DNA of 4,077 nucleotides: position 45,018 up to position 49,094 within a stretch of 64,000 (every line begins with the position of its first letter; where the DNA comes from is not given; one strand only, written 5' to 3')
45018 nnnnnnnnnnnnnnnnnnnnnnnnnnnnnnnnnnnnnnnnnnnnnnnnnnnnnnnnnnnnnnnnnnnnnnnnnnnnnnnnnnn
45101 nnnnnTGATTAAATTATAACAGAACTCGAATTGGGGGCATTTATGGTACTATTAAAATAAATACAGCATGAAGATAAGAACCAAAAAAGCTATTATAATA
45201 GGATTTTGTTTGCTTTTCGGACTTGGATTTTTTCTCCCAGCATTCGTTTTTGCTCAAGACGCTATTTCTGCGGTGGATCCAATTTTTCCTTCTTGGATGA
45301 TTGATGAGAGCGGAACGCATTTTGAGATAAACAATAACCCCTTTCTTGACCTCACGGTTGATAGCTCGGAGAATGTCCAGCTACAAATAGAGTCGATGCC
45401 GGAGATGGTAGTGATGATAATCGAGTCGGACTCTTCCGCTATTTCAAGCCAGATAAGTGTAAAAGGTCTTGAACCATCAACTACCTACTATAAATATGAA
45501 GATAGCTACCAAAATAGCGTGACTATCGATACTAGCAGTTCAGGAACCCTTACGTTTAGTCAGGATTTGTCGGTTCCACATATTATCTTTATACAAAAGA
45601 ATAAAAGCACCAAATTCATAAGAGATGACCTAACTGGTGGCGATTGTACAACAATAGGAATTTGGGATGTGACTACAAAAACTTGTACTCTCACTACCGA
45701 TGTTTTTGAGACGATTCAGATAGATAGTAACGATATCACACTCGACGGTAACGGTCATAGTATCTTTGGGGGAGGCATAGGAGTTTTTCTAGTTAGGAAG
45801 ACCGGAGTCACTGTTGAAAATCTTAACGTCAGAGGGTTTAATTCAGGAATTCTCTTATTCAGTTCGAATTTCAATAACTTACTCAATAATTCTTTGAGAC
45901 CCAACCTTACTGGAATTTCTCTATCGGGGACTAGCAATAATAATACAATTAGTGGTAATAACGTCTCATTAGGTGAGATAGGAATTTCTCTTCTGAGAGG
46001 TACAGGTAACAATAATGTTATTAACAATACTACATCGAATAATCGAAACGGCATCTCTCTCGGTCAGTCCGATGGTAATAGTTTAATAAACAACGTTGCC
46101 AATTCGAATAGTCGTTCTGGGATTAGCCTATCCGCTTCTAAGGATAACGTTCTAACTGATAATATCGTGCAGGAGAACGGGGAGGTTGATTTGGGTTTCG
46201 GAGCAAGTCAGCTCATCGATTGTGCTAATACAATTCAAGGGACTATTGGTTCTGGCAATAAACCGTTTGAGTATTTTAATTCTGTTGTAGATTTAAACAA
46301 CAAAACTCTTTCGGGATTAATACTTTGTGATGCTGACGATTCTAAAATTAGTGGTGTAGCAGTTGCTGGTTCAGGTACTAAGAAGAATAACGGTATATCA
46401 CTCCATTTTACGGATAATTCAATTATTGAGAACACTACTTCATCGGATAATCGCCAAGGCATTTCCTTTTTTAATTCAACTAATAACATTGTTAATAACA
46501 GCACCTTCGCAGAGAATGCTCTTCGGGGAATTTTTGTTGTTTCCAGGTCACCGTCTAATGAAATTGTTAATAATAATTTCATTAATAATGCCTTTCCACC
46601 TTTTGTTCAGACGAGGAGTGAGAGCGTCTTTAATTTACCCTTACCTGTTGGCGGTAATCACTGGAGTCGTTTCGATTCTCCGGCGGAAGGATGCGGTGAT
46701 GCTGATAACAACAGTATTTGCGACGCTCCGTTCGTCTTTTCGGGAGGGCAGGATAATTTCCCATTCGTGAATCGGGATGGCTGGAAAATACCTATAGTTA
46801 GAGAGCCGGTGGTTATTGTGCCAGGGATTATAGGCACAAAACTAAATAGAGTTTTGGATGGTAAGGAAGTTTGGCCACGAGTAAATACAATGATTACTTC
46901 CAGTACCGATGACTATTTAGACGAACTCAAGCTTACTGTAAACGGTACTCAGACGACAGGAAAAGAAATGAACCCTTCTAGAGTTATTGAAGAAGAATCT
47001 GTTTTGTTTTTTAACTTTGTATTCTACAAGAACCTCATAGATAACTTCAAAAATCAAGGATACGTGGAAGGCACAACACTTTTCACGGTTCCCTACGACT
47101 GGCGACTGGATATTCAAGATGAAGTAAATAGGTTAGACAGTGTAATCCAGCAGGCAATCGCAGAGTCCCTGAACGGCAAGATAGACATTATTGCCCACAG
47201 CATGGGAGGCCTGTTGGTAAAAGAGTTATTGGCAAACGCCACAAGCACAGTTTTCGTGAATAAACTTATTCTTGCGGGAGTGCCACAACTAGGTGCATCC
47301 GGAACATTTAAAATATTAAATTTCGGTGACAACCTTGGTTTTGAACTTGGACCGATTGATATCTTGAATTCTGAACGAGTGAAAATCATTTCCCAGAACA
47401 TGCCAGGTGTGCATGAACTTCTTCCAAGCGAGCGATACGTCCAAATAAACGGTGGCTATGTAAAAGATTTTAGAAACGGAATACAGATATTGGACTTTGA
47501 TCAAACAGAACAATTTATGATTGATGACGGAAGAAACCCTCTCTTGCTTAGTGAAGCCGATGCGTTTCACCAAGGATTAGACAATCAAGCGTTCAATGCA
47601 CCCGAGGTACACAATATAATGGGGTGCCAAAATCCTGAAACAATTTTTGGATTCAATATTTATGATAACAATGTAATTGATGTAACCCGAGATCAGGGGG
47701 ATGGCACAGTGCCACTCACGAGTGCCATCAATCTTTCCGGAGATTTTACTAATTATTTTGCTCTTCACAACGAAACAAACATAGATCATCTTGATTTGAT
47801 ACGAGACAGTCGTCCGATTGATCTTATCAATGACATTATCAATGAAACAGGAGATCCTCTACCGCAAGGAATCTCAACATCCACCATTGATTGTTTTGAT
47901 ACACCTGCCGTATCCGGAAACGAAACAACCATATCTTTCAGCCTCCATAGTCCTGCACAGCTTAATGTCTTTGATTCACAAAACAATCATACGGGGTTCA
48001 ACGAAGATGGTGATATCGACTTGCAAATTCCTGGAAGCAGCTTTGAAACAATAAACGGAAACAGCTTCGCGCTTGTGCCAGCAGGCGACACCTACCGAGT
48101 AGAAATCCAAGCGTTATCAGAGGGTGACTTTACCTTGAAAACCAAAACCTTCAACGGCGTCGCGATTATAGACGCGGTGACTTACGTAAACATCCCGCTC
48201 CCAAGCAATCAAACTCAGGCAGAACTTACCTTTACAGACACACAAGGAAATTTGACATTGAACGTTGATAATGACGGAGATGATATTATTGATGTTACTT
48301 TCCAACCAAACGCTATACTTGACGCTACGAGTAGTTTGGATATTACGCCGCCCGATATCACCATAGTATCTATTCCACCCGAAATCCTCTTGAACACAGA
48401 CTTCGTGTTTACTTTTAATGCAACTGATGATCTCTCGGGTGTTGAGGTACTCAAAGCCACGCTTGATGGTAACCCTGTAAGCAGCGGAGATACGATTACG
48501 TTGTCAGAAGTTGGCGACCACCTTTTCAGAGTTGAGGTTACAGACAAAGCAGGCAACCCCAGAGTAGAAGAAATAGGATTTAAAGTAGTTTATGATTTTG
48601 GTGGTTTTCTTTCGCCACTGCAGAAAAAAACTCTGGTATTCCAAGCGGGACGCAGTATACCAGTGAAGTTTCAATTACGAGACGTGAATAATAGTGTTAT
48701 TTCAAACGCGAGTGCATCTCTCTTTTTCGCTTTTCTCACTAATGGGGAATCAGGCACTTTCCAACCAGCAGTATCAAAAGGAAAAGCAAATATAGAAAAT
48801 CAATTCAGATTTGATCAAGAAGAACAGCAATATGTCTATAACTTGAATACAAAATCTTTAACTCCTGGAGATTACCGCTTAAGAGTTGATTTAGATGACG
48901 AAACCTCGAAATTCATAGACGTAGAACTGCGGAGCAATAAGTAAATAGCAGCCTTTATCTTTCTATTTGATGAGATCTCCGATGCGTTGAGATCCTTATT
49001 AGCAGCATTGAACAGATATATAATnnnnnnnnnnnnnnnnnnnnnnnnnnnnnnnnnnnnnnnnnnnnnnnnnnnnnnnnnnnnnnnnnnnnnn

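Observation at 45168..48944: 1258-aa exported protein combining a beta-helix region, a PGAP1/LCAT-like lipase domain and Ig-like domains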

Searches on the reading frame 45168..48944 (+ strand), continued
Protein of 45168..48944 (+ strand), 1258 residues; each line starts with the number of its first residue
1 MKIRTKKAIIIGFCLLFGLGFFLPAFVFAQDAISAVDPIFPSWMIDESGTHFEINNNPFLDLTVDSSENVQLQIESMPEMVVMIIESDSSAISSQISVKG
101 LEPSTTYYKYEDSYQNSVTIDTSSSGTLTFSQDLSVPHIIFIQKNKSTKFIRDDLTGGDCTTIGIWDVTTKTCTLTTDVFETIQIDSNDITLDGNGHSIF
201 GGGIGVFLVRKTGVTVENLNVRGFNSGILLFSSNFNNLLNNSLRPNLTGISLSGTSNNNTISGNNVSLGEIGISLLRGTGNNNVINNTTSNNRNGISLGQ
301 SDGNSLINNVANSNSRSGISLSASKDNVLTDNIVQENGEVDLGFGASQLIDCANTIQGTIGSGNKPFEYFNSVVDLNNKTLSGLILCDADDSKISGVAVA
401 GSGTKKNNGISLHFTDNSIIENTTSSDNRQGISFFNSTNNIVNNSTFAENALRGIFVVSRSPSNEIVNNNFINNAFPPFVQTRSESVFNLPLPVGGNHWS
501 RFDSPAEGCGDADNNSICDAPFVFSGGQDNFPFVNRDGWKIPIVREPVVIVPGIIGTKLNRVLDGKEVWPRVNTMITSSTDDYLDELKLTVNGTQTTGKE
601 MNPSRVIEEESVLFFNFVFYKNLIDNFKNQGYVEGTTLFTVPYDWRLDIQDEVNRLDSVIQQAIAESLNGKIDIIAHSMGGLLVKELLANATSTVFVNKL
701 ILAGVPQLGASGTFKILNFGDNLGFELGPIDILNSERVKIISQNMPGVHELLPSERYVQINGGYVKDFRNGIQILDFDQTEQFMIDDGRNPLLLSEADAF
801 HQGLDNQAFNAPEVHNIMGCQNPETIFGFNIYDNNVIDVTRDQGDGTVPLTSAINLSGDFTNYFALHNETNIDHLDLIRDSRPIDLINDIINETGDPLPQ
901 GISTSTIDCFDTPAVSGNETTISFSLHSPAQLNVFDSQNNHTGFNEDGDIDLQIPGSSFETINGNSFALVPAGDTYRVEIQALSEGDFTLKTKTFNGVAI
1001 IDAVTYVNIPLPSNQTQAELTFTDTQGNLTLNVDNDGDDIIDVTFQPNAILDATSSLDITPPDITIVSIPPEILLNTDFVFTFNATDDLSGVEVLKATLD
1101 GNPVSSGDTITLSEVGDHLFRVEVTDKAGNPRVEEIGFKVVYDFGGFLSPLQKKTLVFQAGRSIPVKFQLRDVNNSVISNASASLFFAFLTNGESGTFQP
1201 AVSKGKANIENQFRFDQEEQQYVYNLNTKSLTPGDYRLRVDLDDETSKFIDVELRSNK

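Call 79: search_protein_families(library=pfam, proteins=[P0011, P0016, P0045, P0060, P0085, P0091, P0109, P0106], max_evalue=0.0001)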
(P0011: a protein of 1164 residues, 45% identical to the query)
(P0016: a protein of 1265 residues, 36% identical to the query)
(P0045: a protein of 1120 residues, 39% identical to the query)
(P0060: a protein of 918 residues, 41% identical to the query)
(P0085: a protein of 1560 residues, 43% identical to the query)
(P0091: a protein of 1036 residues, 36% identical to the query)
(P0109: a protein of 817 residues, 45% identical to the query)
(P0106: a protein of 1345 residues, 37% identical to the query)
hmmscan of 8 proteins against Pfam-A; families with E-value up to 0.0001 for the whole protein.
P0011 (1164 aa): 2 families
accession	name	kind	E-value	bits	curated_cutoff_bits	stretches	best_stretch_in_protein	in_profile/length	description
PF05048.19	NosD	-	1e-74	251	23.6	4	410-561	9-157/212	Periplasmic copper-binding protein (NosD)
PF13229.12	Beta_helix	-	1.3e-58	197.5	25.9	4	211-370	1-155/158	Right handed beta helix region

P0016 (1265 aa): 2 families
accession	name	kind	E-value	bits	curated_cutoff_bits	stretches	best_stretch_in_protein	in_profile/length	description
PF05048.19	NosD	-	6.6e-35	120.9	23.6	2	182-348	13-185/212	Periplasmic copper-binding protein (NosD)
PF13229.12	Beta_helix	-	2e-28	99.5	25.9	4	166-303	11-151/158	Right handed beta helix region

P0045 (1120 aa): 2 families
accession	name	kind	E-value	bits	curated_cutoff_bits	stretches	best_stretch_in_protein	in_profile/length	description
PF05048.19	NosD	-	1.3e-34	120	23.6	2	350-503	45-211/212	Periplasmic copper-binding protein (NosD)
PF13229.12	Beta_helix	-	4e-23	82.2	25.9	2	208-337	2-133/158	Right handed beta helix region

P0060 (918 aa): 3 families
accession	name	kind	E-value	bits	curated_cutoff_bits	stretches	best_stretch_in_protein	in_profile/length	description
PF05048.19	NosD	-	6.6e-41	140.5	23.6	2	283-451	35-211/212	Periplasmic copper-binding protein (NosD)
PF13229.12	Beta_helix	-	2.2e-40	138.3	25.9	2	199-349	2-157/158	Right handed beta helix region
PF00877.26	NLPC_P60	-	3e-11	43.7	23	1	552-626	12-74/105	NlpC/P60 family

P0085 (1560 aa): 3 families
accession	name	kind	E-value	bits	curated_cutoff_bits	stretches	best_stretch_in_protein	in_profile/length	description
PF05048.19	NosD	-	9.5e-31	107.3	23.6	1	199-398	14-211/212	Periplasmic copper-binding protein (NosD)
PF13229.12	Beta_helix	-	1.3e-21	77.3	25.9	2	257-380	26-151/158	Right handed beta helix region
PF05547.17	Peptidase_M6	-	8.2e-05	22.4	22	0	490-535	68-109/294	Immune inhibitor A peptidase M6, catalytic domain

P0091 (1036 aa): 3 families
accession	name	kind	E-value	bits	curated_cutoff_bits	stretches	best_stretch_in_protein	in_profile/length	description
PF05048.19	NosD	-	3.8e-37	128.2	23.6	2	289-414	75-211/212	Periplasmic copper-binding protein (NosD)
PF13229.12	Beta_helix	-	1.4e-27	96.7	25.9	2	197-337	15-157/158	Right handed beta helix region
PF00877.26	NLPC_P60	-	7.8e-09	35.9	23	1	632-707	11-75/105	NlpC/P60 family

P0109 (817 aa): 5 families
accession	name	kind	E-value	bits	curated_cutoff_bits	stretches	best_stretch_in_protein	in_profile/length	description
PF05048.19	NosD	-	2e-10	40.9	23.6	1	192-344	46-211/212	Periplasmic copper-binding protein (NosD)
PF13529.12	Peptidase_C39_2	-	3.3e-09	37.9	24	1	386-545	1-142/143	Peptidase_C39 like family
PF13229.12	Beta_helix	-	6.5e-09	36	25.9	1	213-331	10-132/158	Right handed beta helix region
PF03412.21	Peptidase_C39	-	9.4e-08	32.4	22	0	510-550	73-106/133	Peptidase C39 family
PF22888.1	FIMAH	-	5.3e-06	27.4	24.8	1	728-791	17-80/81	FIMAH domain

P0106 (1345 aa): 2 families
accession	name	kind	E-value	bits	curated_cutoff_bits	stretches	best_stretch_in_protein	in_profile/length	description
PF05048.19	NosD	-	7.7e-25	88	23.6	2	203-360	12-168/212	Periplasmic copper-binding protein (NosD)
PF13229.12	Beta_helix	-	1.2e-14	54.7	25.9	1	225-360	20-157/158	Right handed beta helix region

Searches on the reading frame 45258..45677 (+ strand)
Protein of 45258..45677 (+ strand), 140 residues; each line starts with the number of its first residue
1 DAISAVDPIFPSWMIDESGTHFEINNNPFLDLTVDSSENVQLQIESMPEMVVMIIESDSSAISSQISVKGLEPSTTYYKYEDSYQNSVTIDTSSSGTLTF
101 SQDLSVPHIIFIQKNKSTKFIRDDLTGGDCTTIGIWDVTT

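Call 50: search_protein_families(library=pfam, proteins=[window:45258-45677:+], max_evalue=1)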
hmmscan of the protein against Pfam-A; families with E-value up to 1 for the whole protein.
window:45258-45677:+ (140 aa): 0 families
